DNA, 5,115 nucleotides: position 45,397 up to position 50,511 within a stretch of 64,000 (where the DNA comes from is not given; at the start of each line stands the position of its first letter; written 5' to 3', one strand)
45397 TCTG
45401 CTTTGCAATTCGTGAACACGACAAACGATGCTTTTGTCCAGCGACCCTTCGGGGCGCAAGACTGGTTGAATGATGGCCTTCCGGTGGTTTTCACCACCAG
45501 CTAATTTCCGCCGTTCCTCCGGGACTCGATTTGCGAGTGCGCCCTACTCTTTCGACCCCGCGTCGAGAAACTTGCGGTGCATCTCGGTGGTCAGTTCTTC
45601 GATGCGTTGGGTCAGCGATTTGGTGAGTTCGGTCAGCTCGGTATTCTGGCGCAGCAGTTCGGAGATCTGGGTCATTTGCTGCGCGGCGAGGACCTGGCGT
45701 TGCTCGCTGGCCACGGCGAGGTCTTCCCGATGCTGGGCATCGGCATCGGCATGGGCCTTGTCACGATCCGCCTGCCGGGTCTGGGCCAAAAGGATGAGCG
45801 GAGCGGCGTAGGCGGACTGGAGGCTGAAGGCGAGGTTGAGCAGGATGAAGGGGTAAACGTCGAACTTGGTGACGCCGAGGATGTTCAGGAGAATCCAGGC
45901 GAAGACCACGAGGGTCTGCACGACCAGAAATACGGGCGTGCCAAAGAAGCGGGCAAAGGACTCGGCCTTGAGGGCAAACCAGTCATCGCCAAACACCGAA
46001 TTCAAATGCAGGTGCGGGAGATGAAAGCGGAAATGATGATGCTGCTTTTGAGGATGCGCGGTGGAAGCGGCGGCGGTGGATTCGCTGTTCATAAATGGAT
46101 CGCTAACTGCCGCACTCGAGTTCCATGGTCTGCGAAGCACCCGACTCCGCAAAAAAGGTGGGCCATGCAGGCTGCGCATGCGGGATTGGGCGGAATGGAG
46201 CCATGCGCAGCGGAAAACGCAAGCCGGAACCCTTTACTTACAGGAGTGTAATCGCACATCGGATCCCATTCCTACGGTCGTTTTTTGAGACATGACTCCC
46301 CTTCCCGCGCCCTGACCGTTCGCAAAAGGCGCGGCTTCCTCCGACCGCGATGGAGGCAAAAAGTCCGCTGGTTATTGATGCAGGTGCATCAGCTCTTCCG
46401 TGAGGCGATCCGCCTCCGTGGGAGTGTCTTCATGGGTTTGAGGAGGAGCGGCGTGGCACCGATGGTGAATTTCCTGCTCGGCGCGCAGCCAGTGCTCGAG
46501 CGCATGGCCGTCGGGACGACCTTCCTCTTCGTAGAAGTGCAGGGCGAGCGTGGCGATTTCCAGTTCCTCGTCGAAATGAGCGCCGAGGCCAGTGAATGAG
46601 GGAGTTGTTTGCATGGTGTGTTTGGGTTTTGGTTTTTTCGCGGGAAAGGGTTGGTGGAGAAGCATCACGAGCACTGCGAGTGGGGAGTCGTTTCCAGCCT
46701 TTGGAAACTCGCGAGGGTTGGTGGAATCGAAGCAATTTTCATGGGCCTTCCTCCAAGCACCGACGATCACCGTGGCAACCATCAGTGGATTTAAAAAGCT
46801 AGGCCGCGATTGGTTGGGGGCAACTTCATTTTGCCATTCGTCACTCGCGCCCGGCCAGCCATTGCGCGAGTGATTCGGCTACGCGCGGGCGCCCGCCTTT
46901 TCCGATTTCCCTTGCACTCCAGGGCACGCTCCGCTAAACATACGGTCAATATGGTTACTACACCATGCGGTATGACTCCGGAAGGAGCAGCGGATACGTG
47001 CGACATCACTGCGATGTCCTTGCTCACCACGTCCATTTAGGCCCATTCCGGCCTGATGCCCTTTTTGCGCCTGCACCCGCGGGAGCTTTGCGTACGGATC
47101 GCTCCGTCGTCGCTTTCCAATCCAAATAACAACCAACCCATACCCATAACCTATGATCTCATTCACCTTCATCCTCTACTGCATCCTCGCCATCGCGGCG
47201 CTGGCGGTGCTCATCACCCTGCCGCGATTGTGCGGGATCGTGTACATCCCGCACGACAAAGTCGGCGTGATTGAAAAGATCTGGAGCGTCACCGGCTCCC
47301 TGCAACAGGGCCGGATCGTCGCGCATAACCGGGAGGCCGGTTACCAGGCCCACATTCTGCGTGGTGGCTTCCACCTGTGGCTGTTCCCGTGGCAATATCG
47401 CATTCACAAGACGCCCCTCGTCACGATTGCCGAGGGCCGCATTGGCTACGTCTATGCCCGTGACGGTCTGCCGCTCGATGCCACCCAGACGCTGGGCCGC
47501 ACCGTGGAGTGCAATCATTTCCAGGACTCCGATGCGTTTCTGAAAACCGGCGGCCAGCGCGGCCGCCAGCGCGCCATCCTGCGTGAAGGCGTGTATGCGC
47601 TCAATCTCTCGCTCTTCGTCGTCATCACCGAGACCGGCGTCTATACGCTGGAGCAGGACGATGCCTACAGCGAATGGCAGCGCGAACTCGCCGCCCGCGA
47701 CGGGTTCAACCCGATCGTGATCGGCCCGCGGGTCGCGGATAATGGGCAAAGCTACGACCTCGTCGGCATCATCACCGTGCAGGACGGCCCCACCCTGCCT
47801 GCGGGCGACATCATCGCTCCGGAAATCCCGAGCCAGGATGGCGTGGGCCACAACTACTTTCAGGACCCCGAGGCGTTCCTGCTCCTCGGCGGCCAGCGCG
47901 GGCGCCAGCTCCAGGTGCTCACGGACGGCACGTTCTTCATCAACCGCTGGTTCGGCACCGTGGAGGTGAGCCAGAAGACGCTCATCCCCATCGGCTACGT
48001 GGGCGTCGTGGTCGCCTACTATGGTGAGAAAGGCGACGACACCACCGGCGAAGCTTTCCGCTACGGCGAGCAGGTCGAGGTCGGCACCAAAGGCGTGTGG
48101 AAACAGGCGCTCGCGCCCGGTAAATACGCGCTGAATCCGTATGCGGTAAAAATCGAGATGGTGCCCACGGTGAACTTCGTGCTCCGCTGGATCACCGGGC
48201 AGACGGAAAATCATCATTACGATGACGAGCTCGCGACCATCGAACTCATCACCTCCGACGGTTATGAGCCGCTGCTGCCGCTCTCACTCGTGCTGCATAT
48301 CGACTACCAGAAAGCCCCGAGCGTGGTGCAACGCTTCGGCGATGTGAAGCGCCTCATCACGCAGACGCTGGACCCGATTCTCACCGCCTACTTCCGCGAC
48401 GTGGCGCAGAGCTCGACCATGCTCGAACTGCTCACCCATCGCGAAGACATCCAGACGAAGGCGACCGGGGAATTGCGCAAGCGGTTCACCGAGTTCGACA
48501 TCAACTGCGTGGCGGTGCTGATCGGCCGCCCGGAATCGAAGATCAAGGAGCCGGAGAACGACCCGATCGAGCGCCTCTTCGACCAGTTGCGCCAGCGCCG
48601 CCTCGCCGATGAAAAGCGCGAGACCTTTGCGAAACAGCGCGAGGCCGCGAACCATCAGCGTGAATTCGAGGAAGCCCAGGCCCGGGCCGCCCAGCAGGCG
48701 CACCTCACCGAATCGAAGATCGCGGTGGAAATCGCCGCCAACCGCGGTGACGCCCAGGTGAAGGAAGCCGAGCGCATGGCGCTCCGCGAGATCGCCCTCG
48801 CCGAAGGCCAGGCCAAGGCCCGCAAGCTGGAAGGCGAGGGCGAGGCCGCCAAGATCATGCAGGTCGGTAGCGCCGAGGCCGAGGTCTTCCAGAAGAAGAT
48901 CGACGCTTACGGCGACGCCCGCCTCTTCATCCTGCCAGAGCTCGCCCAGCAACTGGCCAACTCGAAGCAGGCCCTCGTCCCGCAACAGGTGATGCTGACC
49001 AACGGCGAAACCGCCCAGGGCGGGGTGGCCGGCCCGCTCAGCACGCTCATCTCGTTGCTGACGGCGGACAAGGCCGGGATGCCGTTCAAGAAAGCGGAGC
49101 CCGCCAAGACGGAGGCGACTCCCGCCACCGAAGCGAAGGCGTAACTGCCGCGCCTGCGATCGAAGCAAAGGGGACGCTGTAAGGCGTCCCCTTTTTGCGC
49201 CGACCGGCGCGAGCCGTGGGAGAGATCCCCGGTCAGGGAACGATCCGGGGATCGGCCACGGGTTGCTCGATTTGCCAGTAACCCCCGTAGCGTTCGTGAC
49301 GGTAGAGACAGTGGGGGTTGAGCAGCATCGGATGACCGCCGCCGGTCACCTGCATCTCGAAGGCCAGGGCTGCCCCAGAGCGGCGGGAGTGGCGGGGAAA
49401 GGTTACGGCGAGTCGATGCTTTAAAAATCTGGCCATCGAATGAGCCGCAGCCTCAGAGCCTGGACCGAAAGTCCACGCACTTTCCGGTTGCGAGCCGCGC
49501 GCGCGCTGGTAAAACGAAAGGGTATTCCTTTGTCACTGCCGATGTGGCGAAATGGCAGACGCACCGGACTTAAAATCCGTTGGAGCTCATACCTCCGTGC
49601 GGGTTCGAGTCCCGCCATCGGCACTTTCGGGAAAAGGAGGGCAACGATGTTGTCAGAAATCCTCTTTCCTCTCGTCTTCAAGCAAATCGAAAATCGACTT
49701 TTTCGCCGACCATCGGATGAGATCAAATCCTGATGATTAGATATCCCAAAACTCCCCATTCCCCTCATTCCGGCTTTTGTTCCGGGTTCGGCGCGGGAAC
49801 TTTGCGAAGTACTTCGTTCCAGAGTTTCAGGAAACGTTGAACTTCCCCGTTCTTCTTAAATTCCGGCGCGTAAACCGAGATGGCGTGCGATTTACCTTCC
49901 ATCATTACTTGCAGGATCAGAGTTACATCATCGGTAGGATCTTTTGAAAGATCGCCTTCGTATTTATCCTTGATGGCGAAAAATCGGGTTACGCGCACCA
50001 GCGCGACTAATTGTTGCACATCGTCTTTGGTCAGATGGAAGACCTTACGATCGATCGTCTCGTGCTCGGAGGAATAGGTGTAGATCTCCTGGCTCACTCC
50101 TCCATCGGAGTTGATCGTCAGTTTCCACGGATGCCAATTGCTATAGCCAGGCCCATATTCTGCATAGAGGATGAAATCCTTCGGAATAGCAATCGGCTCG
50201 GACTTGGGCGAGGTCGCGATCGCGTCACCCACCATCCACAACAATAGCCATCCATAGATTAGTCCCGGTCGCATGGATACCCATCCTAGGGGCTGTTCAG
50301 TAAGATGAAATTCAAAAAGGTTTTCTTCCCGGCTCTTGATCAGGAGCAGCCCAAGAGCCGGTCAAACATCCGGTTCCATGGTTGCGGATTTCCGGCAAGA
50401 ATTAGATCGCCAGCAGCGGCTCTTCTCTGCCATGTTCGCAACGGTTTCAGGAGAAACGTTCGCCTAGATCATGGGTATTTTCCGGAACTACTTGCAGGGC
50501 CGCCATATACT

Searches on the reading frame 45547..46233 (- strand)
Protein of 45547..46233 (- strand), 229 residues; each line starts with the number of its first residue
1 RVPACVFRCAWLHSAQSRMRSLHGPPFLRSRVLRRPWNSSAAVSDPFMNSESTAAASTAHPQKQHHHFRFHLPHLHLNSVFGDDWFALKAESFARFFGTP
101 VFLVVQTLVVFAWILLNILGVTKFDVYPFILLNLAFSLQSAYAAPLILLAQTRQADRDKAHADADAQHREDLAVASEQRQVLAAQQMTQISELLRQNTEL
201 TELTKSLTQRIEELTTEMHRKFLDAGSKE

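Call 90: search_protein_families(library=pfam, proteins=[window:45547-46233:-], max_evalue=0.001)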
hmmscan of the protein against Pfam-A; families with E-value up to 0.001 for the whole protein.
window:45547-46233:- (229 aa): 1 family
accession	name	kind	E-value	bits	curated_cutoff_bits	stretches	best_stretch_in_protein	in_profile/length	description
PF06210.16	DUF1003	-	4.5e-24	85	27.4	1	97-186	1-92/103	Protein of unknown function (DUF1003)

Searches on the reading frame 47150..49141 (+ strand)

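Call 90: search_protein_families(library=pfam, proteins=[window:47150-49141:+], max_evalue=0.001)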
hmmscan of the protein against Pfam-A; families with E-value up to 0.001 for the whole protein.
window:47150-49141:+ (664 aa): 1 family
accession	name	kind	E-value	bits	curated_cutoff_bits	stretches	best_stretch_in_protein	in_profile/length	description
PF01145.31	Band_7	-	1.3e-10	42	23.6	1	279-467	3-153/176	SPFH domain / Band 7 family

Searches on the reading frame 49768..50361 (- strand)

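Call 54: search_protein_families(library=pfam, proteins=[window:49768-50361:-], max_evalue=0.01)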
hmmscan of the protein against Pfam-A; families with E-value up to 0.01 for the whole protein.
window:49768-50361:- (198 aa): 1 family
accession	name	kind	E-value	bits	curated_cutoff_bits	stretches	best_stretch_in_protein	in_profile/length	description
PF20033.5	DUF6438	-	9.3e-07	29.6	30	1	80-177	18-108/116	Domain of unknown function (DUF6438)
